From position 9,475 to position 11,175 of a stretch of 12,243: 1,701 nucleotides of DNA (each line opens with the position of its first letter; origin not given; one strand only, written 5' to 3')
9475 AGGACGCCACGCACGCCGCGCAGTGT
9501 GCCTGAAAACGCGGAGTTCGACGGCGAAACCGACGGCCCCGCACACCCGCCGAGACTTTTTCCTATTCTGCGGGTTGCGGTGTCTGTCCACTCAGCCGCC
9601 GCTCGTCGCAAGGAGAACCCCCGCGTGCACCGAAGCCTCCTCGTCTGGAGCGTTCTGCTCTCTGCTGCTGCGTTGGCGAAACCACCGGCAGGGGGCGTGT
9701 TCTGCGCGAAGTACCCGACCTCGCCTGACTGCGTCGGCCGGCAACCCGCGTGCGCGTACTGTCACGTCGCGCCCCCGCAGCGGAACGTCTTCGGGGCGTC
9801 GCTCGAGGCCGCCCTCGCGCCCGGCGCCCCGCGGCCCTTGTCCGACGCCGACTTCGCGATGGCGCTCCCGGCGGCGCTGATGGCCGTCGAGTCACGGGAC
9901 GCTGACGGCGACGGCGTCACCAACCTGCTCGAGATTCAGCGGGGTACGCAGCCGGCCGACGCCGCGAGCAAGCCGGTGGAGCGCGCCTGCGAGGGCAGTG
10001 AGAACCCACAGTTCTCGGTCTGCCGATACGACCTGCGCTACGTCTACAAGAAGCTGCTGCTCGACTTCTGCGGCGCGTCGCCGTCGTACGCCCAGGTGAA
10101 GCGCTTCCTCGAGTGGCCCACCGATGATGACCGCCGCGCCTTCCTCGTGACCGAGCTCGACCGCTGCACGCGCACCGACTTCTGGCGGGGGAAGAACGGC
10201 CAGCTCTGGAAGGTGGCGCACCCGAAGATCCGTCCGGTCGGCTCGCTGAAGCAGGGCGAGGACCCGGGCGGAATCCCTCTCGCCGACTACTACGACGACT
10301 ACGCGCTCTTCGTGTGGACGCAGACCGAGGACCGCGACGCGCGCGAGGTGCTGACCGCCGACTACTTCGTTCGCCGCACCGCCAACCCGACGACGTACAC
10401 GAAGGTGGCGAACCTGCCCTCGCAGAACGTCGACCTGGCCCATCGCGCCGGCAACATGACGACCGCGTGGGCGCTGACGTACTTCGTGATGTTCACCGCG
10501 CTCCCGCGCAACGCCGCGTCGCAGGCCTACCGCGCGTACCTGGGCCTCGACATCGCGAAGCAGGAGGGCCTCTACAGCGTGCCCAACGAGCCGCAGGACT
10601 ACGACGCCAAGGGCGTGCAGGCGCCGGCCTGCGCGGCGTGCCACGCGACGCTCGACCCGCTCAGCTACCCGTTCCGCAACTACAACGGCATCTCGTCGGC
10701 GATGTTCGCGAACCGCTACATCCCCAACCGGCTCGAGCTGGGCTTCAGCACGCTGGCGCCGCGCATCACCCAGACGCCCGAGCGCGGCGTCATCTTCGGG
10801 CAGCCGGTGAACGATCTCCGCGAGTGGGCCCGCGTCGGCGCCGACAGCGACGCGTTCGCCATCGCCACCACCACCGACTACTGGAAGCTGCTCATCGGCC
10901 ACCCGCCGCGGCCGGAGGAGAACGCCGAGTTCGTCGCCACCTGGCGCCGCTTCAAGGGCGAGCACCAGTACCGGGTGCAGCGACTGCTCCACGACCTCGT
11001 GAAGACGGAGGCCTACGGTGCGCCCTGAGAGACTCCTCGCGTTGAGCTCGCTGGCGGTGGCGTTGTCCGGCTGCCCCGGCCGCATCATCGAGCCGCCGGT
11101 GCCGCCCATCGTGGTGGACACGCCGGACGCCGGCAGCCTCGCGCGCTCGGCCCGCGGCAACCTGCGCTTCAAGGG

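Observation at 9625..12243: Tightly coupled three-gene envelope module: dihaem/EF-hand exported protein, lipoprotein, Tat-exported protein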

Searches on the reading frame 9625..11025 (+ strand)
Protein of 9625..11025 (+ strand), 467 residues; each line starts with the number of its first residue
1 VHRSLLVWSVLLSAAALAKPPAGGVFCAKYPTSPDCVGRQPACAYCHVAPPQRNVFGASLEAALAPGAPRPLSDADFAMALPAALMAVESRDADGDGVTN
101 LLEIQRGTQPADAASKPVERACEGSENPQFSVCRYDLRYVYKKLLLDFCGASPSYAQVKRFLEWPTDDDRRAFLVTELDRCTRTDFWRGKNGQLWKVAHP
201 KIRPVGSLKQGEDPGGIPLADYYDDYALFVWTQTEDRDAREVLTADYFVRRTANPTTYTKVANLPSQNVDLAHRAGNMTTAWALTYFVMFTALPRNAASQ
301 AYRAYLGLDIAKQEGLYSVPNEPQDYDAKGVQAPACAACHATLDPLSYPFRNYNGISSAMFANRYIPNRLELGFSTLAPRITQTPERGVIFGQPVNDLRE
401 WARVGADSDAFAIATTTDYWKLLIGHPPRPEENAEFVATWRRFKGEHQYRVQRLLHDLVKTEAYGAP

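Call 7: search_protein_families(library=pfam, proteins=[window:9625-11025:+], max_evalue=1)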
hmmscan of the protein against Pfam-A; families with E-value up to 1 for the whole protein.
window:9625-11025:+ (467 aa): 2 families
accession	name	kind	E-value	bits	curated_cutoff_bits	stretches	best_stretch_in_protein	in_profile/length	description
PF07627.16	PSCyt3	-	0.00013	22.7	27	1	332-356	67-91/98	Protein of unknown function (DUF1588)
PF07583.16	PSCyt2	-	0.0098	16.3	29.8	0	139-177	25-62/209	Protein of unknown function (DUF1549)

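Call 8: search_protein_families(library=ncbifam, proteins=[window:9625-11025:+], max_evalue=1)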
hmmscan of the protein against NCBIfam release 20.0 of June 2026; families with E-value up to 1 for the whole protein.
window:9625-11025:+ (467 aa): 2 families
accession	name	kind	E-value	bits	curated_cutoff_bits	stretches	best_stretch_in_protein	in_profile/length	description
NF041762.1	diheme_GEGP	equivalog_domain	2.1e-07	30.4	300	1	41-122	49-126/359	GEGP motif-containing diheme protein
NF042425.1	Amuc_1099_fam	equivalog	0.0036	16.9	50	1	87-117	124-154/321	Amuc_1099 family pilus-like system protein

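Call 10: find_homologous_proteins(query=window:9625-11025:+)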
Query window:9625-11025:+ (467 aa): 834 proteins with E <= 0.001 among 8000 candidates; the best 120 are listed.
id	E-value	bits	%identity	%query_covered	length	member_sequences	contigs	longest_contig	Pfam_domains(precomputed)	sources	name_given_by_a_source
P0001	0.0e+0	1046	95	100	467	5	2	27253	-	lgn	-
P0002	1.4e-263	893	81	99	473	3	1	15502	-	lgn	-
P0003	1.5e-263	893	80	97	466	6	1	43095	-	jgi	jgi:hypothetical protein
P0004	5.3e-263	891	80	100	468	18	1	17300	-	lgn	-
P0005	2.7e-262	889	79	100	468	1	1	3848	-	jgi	jgi:hypothetical protein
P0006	1.0e-260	884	79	100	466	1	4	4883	-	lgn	-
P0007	1.8e-260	883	80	99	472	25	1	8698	-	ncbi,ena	-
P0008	8.4e-256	867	79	100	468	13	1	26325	-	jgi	jgi:hypothetical protein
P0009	8.6e-251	851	77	100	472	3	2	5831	-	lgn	-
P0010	3.0e-247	839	75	99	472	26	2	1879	-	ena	-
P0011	3.5e-247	839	75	99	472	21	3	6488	-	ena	-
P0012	6.7e-247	838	76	100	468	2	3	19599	PF07583.17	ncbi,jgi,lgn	-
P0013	9.7e-247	837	76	99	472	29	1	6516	-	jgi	-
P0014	7.9e-245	831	76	97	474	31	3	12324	-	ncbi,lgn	-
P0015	1.8e-243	827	76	97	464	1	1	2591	-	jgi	jgi:hypothetical protein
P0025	4.2e-230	783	73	97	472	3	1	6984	PF07627.17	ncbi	-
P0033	1.2e-224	765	70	99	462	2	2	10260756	PF07627.17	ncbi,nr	ncbi:hypothetical protein [Stigmatella aurantiaca]|nr:hypothetical protein STIAU_2827 [Stigmatella a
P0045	2.7e-220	750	68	100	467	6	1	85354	PF07627.17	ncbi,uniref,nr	ncbi:hypothetical protein [Pyxidicoccus caerfyrddinensis]|uniref:hypothetical protein n=1 Tax=Pyxidi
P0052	8.3e-219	745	69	100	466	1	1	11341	PF07627.17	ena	-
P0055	2.1e-217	741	68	98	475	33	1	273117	PF07627.17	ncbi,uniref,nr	ncbi:hypothetical protein OV208_26165 [Corallococcus sp. bb12-1]|uniref:hypothetical protein n=1 Tax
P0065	1.4e-215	735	68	100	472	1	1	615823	PF07627.17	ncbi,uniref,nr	ncbi:hypothetical protein D187_008917 [Cystobacter fuscus DSM 2262]|uniref:Cytochrome c domain-conta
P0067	3.5e-215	733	69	99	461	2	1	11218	PF07627.17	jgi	jgi:hypothetical protein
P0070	3.3e-214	730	67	100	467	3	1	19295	PF07627.17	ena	-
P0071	4.2e-214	730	69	97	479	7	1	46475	PF07627.17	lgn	-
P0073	6.8e-213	726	67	100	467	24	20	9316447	-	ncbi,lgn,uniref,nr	ncbi:hypothetical protein BHS05_17500 [Myxococcus xanthus]|uniref:Cytochrome c domain-containing pro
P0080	3.4e-211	720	67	98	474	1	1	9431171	PF07627.17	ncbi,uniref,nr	ncbi:hypothetical protein [Corallococcus sp. EGB]|uniref:hypothetical protein n=1 Tax=Corallococcus 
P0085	3.4e-210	717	69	97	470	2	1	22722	PF07627.17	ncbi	-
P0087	1.7e-209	715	66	97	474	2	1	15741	PF07627.17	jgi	jgi:hypothetical protein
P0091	6.8e-209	713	65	100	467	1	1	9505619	PF07627.17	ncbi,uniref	ncbi:hypothetical protein [Myxococcus sp. Y35]|uniref:thrombospondin type 3 repeat-containing protei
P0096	2.1e-206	704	67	95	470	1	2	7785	PF07627.17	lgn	-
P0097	4.0e-206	704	68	94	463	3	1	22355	PF07627.17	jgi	jgi:cytochrome c553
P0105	2.9e-202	691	66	98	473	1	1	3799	PF07627.17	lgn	-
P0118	5.2e-193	660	61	100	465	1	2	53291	PF07627.17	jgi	jgi:Protein of unknown function (DUF1588)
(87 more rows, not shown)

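Call 11: find_encoding_contigs(protein=window:9625-11025:+, flank=10000, max_places=4)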
Protein window:9625-11025:+ (467 aa): no gene with exactly this product is on record in the collection.

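Call 12: find_encoding_contigs(protein=P0073, flank=10000, max_places=3)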
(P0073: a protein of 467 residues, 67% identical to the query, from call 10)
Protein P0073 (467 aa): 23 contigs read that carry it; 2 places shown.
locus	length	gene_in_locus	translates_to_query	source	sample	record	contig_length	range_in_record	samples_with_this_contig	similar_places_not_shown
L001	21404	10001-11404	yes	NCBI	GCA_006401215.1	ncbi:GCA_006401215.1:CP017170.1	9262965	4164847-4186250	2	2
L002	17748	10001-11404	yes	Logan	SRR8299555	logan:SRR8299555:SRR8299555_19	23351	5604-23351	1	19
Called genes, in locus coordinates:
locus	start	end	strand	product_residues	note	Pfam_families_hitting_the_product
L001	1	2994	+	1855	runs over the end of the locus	PF12458:DUF3686, PF13401:AAA_22 (faint), PF25472:DUF7902, PF00004:AAA (weak), PF07728:AAA_5 (faint)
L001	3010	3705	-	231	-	PF03330:DPBB_1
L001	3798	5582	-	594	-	PF12450:vWF_A, PF05762:VWA_CoxE (weak), PF00092:VWA, PF13519:VWA_2, PF13768:VWA_3, PF12034:YfbK_C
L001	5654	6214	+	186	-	PF13669:Glyoxalase_4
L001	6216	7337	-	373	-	PF01757:Acyl_transf_3, PF07786:HGSNAT_cat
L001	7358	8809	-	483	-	PF18885:DUF5648, PF00149:Metallophos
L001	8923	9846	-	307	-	PF00106:adh_short, PF13561:adh_short_C2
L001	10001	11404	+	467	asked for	-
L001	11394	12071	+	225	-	-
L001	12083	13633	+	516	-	-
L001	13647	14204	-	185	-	PF11303:DUF3105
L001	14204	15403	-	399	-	-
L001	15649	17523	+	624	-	PF01401:Peptidase_M2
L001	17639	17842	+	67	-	PF00313:CSD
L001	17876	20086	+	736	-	-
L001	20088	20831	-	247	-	PF01346:FKBP_N (weak), PF00254:FKBP_C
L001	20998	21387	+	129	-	PF07238:PilZ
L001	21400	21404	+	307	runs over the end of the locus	-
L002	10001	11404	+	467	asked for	-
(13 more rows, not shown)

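Call 13: search_protein_families(library=pfam, proteins=[L001:10001-11401:+, L001:11394-12068:+, L001:12083-13630:+], max_evalue=10)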
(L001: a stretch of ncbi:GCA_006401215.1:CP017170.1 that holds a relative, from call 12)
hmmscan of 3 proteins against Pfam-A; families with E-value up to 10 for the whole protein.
L001:10001-11401:+ (467 aa): 3 families
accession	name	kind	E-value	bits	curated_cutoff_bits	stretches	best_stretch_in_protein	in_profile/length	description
PF07627.16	PSCyt3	-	5.3e-05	23.9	27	1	333-357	67-91/98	Protein of unknown function (DUF1588)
PF07583.16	PSCyt2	-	0.00015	22.2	29.8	1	142-188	26-73/209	Protein of unknown function (DUF1549)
PF09086.16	DUF1924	-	0.38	11.6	22.5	0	38-55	23-40/96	Domain of unknown function (DUF1924)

L001:11394-12068:+ (225 aa): 1 family
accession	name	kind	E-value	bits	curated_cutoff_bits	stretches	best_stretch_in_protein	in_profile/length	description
PF08139.17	LPAM_1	-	1.4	9.9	20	1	6-17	6-17/18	Prokaryotic membrane lipoprotein lipid attachment site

L001:12083-13630:+ (516 aa): 1 family
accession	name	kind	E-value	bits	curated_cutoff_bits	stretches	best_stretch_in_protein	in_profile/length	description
PF07394.17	DUF1501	-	0.0014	18.3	27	1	409-501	286-364/390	Protein of unknown function (DUF1501)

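Call 16: find_homologous_proteins(query=L001:12083-13630:+)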
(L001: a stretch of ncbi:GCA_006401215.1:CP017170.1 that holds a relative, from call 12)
Query L001:12083-13630:+ (516 aa): 819 proteins with E <= 0.001 among 8000 candidates; the best 120 are listed.
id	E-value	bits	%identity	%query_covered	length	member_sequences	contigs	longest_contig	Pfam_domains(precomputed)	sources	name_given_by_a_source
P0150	0.0e+0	1155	100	100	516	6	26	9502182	-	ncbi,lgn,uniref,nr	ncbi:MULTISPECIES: hypothetical protein [Myxococcus]|uniref:DUF1501 domain-containing protein n=1 Ta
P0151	0.0e+0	1014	88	100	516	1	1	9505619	-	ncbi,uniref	ncbi:hypothetical protein [Myxococcus sp. Y35]|uniref:hypothetical protein n=1 Tax=Pseudomyxococcus 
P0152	3.5e-296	1001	87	100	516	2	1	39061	-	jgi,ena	-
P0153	4.3e-290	981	85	100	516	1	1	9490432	-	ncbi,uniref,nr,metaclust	ncbi:hypothetical protein A176_003330 [Myxococcus hansupus]|uniref:DUF1501 domain-containing protein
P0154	8.0e-289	977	85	100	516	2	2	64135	-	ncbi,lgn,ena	-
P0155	8.9e-287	970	83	100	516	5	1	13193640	-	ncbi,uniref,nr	ncbi:hypothetical protein [Pyxidicoccus sp. MSG2]|uniref:hypothetical protein n=1 Tax=Pyxidicoccus s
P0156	4.6e-284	961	83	100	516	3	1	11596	-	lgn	-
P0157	2.9e-278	942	81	100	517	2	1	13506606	-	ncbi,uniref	ncbi:hypothetical protein ACN28E_19545 [Archangium lansingense]|uniref:hypothetical protein n=1 Tax=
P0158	1.9e-276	936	80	100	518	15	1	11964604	-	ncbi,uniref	ncbi:DUF1501 domain-containing protein [Archangium gephyra]|uniref:hypothetical protein n=1 Tax=Arch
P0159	5.8e-275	931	80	100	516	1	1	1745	-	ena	-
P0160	6.2e-275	931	80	100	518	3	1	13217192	-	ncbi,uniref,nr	ncbi:hypothetical protein F0U60_12215 [Archangium minus]|uniref:Tat (Twin-arginine translocation) pa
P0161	4.2e-274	928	78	99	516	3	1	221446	-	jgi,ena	-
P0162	7.5e-274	927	80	100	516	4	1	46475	-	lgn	-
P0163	1.3e-273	927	80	100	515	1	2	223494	-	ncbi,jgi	jgi:hypothetical protein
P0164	3.9e-273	925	80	100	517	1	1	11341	-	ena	-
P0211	6.3e-242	822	71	99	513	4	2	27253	-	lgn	-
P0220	1.5e-236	804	70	99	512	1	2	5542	PF07394.18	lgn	-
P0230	4.7e-234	796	69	99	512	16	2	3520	PF07394.18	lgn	-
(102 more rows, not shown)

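Call 18: find_encoding_contigs(protein=P0001, flank=10000, max_places=3)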
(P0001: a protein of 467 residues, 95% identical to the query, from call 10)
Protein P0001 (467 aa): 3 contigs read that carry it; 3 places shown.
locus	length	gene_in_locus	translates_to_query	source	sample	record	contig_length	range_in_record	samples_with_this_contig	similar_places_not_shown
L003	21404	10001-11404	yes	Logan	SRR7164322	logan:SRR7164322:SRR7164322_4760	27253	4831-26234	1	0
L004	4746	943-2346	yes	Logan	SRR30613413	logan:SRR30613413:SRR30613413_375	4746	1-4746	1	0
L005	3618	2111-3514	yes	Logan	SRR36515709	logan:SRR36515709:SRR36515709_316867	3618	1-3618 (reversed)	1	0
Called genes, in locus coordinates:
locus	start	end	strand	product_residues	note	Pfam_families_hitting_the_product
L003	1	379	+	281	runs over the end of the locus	-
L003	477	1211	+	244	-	PF09992:NAGPA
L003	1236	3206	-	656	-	PF13205:Big_5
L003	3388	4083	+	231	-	-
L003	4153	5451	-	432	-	PF14559:TPR_19 (faint), PF04773:FecR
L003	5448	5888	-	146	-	PF04542:Sigma70_r2 (faint), PF07638:Sigma70_ECF, PF08281:Sigma70_r4_2, PF04545:Sigma70_r4, PF13384:HTH_23 (weak)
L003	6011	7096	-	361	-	-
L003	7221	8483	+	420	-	PF06293:Kdo, PF13224:DUF4032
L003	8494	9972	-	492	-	-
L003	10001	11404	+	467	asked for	-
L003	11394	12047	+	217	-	-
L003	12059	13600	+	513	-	-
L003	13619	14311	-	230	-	-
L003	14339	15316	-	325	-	PF00211:Guanylate_cyc (weak), PF00498:FHA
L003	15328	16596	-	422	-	PF13176:TPR_7 (faint), PF13428:TPR_14 (faint), PF14559:TPR_19 (faint), PF00027:cNMP_binding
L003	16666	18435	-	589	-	PF01757:Acyl_transf_3, PF19040:SGNH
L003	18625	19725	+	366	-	PF00149:Metallophos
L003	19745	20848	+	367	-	-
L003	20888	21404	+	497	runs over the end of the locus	PF19974:TCAD9 (weak), PF01163:RIO1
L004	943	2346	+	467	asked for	-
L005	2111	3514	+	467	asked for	-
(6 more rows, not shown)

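Call 25: find_related_loci(query=A1, collection=genome_contigs, flank=6000)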
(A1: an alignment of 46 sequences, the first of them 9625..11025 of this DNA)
Query A1 (467 aa) in genome_contigs; peptide patterns used: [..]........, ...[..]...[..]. (x = any residue, [..] = any of these).
133 stretches matched a pattern; 112 encode a relative of the query (tblastn E <= 1e-3); the best 80 are kept; 80 distinct loci.
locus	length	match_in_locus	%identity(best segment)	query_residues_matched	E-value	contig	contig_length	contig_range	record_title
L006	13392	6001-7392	81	8-467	0e+0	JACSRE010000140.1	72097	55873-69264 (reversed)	MAG: Myxococcus sp. isolate MY1 contig-70_193, whole genome shotgun sequence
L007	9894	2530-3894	80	13-467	0e+0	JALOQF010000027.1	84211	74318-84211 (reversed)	MAG: Myxococcaceae bacterium isolate Prado148 scaffold_1226, whole genome shotgun sequence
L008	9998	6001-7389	79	8-467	0e+0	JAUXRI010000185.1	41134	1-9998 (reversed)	MAG: Myxococcales bacterium isolate C12_maxbin.062_sub C12_k141_231249, whole genome shotgun sequence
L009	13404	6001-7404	79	1-467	0e+0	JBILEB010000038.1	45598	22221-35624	MAG: Myxococcaceae bacterium isolate ME2016-07-22_3300044628_group7_bin89 Rohwer_bin1478_scaffold_249_c1, whole genome s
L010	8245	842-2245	79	1-467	0e+0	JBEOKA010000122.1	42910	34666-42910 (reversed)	MAG: Myxococcaceae bacterium isolate mt_II.5 NODE_185_length_42958_cov_7.822600, whole genome shotgun sequence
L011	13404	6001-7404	79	1-467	0e+0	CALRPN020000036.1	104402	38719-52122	MAG: Archangium gephyra isolate JJ-KV9-13-1-m1-bin299 genome assembly, contig: JJ-KV9-13-C43, whole genome shotgun seque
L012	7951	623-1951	81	25-467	0e+0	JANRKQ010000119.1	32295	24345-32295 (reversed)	MAG: Myxococcaceae bacterium isolate bins.245 k141_3445650, whole genome shotgun sequence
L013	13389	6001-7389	76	5-467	0e+0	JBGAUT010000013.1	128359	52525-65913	MAG: Polyangia bacterium isolate MAG_MBR_AS.52 MBRAS-52_NODE_13_length_128359_cov_5.998924, whole genome shotgun sequenc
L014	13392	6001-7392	75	6-467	0e+0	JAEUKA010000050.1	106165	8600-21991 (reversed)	MAG: Myxococcales bacterium isolate new MAG-83 k141_3412928, whole genome shotgun sequence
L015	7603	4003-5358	76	16-467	0e+0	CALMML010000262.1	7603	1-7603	MAG TPA_asm: uncultured Myxococcales bacterium isolate SRR5676451_bin.61_CONCOCT_v1.1_MAG genome assembly, contig: ERZ72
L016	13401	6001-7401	77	2-467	0e+0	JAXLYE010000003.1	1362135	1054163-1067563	MAG: Polyangia bacterium isolate STL-MYX5 C1.81.fa-3, whole genome shotgun sequence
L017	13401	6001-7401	75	6-467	0e+0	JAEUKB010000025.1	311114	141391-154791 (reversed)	MAG: Myxococcales bacterium isolate new MAG-84 k141_1559353, whole genome shotgun sequence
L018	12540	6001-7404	76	1-467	0e+0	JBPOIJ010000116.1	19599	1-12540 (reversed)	MAG: Myxococcota bacterium isolate MAG_545 c_000000506621, whole genome shotgun sequence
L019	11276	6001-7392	73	4-467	0e+0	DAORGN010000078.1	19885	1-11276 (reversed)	MAG TPA_asm: Pseudomonadota bacterium isolate AMR_MDS_0801 NODE_1071_length_19885_cov_5.371256, whole genome shotgun seq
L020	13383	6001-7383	80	7-467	0e+0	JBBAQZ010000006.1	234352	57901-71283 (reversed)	MAG: Myxococcaceae bacterium isolate EUL_206 ctg6-EUL_206, whole genome shotgun sequence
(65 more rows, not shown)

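Call 32: predict_structure(alignment_id=A1)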
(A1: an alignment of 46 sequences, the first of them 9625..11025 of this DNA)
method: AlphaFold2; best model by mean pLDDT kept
length: 467 residues; sequences in the alignment: 46
mean_pLDDT: 72.8   pTM: 0.63
mean pLDDT of the five models: 72.8, 72.4, 71.8, 70.3, 69.6
residues with pLDDT >= 90: 126; 70-90: 167; 50-70: 72; < 50: 102
segments of 3 or more residues with pLDDT < 50: 1-20, 119-121, 123-132, 205-217, 288-295, 317-357, 380-384
pLDDT, mean of each block of 10 residues (from residue 1): 45 33 79 71 59 74 82 79 90 88 85 67 43 76 92 88 93 96 91 87 51 44 87 95 94 89 85 84 62 49 70 50 41 41 35 43 64 57 59 80 89 94 85 87 98 97 83
secondary structure, 60 per line:
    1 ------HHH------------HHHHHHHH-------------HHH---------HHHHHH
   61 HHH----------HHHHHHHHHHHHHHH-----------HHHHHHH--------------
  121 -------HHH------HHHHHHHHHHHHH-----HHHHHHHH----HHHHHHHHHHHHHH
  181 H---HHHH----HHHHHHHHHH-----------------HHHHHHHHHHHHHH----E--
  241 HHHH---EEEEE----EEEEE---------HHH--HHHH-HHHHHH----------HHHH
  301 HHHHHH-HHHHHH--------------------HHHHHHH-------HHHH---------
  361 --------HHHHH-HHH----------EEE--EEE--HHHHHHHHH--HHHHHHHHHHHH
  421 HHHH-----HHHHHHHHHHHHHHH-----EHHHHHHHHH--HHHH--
elements in order: H22-29 H55-63 H74-88 H100-106 H137-149 H155-162 H167-181 H185-188 H193-202 H220-233 H241-244 E248-252 E257-261 H276-279 H281-286 H297-306 H308-313 H334-340 H348-351 H369-373 E388-390 E393-395 H398-406 H409-424 H430-444 H451-459 H462-465

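Call 34: predict_structure(alignment_id=A2)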
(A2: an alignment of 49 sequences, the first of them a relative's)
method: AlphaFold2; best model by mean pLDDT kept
length: 513 residues; sequences in the alignment: 49
mean_pLDDT: 69.5   pTM: 0.76
mean pLDDT of the five models: 69.5, 68.1, 66.4, 65.1, 63.6
residues with pLDDT >= 90: 111; 70-90: 163; 50-70: 111; < 50: 128
segments of 3 or more residues with pLDDT < 50: 1-3, 48-55, 147-163, 192-195, 220-257, 259-302, 364-370, 434-436
pLDDT, mean of each block of 10 residues (from residue 1): 52 59 54 62 54 62 71 82 86 87 95 81 89 97 65 33 61 84 76 56 75 62 40 43 45 45 41 39 36 41 63 82 85 83 75 67 48 78 93 93 92 75 55 56 93 93 88 92 85 87 87 82
secondary structure, 60 per line:
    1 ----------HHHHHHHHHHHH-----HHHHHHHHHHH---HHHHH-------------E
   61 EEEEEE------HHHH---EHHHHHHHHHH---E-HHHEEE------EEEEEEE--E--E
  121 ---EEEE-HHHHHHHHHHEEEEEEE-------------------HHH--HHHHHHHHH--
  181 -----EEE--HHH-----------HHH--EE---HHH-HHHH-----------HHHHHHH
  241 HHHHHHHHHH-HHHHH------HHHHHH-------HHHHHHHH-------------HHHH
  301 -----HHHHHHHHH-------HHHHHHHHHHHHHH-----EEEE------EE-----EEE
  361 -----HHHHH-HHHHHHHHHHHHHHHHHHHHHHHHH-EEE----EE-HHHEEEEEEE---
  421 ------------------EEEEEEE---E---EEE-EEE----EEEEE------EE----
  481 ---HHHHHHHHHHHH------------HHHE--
elements in order: H11-22 H28-38 H42-46 E60-66 H73-76 H81-90 E99-101 E108-114 E124-127 H129-138 E139-145 H170-178 E186-188 H219-222 H234-250 H252-256 H263-268 H276-283 H297-300 H306-314 H322-335 E341-344 E358-360 H366-370 H372-396 E398-400 E411-417 E439-445 E453-455 E457-459 E464-468 H484-495
